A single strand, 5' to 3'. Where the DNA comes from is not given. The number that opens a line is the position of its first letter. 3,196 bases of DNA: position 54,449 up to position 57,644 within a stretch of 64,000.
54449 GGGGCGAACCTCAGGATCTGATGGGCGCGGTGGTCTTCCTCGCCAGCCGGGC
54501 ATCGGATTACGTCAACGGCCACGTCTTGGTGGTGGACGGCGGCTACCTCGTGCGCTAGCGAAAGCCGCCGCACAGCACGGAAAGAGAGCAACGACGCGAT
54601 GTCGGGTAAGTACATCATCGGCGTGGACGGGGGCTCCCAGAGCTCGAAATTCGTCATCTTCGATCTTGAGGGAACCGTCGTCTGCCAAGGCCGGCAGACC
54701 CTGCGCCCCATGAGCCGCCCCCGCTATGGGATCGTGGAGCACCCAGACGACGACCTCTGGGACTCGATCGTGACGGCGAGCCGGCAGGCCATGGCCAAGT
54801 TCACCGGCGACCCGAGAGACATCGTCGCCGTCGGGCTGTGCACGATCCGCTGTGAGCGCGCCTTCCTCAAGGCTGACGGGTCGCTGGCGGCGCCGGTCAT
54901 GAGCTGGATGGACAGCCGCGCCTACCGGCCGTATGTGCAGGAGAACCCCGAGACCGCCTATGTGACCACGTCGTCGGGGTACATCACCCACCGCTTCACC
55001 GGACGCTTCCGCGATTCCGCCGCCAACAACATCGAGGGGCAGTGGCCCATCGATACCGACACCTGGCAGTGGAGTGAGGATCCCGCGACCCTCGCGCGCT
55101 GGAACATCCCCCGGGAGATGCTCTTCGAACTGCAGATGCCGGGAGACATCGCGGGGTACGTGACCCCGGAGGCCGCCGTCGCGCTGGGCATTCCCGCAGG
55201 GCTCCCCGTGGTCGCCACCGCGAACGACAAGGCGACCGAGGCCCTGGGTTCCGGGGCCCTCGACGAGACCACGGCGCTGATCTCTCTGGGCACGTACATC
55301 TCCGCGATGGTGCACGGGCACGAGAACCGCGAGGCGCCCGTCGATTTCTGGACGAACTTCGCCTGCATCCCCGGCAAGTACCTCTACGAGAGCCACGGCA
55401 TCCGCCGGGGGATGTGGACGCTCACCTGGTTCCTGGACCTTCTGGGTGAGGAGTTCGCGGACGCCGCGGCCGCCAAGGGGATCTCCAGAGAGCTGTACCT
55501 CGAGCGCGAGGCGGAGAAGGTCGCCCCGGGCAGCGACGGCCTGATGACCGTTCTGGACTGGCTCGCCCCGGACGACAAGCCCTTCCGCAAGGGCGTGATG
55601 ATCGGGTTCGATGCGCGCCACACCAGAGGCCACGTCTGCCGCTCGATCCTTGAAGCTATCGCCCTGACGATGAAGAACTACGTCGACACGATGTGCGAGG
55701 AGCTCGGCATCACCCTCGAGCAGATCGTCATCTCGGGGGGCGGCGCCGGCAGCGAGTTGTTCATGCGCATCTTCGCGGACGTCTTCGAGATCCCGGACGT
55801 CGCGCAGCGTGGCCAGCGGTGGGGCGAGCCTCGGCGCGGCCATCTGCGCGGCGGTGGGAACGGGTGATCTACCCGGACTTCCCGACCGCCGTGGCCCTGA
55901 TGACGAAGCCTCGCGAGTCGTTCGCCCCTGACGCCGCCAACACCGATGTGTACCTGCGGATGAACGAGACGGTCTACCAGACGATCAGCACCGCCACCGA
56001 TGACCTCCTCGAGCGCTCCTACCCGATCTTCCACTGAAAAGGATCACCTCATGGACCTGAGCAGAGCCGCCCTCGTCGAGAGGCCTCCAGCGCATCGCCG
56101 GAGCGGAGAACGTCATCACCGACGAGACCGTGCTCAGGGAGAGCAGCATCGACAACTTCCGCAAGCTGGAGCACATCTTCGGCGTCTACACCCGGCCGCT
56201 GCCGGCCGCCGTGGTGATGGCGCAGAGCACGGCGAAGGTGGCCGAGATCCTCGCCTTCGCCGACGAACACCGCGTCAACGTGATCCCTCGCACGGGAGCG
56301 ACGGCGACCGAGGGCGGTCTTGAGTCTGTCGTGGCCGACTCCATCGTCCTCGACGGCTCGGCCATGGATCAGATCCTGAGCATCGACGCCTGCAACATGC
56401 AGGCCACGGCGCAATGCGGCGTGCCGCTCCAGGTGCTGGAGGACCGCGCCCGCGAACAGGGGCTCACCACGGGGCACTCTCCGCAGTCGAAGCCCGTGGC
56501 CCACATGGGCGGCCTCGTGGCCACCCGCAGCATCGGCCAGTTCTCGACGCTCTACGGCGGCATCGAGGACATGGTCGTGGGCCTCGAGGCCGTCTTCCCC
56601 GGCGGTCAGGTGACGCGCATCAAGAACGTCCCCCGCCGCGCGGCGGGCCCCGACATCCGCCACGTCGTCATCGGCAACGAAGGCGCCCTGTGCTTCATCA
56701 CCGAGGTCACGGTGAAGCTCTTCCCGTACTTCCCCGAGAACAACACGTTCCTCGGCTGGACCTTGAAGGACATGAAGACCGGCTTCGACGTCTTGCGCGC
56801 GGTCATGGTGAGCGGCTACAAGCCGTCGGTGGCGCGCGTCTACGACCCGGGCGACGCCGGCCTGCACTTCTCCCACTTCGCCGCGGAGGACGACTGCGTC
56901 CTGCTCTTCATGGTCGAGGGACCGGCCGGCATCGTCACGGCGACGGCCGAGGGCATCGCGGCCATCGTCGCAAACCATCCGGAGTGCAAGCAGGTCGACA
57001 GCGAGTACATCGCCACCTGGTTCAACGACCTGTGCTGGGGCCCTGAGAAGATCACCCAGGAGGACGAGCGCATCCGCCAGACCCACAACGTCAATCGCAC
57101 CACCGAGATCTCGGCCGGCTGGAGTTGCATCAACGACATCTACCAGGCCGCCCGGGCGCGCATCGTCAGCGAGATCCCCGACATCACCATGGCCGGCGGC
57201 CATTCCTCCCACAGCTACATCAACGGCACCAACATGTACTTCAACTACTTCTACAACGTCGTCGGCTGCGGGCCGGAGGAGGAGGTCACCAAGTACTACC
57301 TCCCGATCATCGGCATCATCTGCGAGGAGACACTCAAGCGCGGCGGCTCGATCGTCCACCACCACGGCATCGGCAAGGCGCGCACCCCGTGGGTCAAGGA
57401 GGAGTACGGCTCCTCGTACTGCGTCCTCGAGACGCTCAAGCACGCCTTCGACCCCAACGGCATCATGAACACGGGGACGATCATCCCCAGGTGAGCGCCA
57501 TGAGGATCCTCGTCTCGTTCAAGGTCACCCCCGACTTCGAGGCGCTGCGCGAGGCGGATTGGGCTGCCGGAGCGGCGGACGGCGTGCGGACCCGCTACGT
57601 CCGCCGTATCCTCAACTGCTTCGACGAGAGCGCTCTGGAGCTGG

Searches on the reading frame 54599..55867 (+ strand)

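Call 83: search_protein_families(library=pfam, proteins=[window:54599-55867:+], max_evalue=0.0001)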
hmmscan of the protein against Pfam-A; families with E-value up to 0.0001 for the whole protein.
window:54599-55867:+ (422 aa): 3 families
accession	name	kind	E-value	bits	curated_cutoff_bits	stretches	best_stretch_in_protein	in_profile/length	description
PF00370.27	FGGY_N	-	7.1e-21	75.4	28.8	2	5-109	1-104/245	FGGY family of carbohydrate kinases, N-terminal domain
PF02782.22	FGGY_C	-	5.3e-20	72.5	27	1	227-404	2-182/198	FGGY family of carbohydrate kinases, C-terminal domain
PF01869.26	BcrAD_BadFG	-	1.2e-05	25.4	31.5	0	7-42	1-36/271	BadF/BadG/BcrA/BcrD ATPase family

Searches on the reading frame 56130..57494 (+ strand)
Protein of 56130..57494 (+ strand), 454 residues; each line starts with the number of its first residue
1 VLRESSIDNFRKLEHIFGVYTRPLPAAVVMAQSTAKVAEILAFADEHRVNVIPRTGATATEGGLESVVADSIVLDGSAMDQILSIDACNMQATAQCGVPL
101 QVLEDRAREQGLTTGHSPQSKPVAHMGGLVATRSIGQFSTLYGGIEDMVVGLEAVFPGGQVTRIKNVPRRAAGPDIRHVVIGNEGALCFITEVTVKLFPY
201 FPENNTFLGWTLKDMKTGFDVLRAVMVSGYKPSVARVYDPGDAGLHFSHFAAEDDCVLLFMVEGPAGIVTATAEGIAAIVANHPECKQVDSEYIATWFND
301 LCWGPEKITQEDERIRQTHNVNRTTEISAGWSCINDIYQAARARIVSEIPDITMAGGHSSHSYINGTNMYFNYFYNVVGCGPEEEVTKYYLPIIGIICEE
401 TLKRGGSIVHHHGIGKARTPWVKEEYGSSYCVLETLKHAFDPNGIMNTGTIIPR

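Call 83: search_protein_families(library=pfam, proteins=[window:56130-57494:+], max_evalue=0.0001)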
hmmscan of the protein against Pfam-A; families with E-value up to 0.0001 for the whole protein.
window:56130-57494:+ (454 aa): 2 families
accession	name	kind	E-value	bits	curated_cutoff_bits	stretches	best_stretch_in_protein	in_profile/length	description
PF01565.28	FAD_binding_4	-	3.5e-33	114.7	26.4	1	25-164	1-138/139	FAD binding domain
PF02913.24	FAD-oxidase_C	-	1.8e-21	77.4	21.2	1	202-450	2-247/248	FAD linked oxidases, C-terminal domain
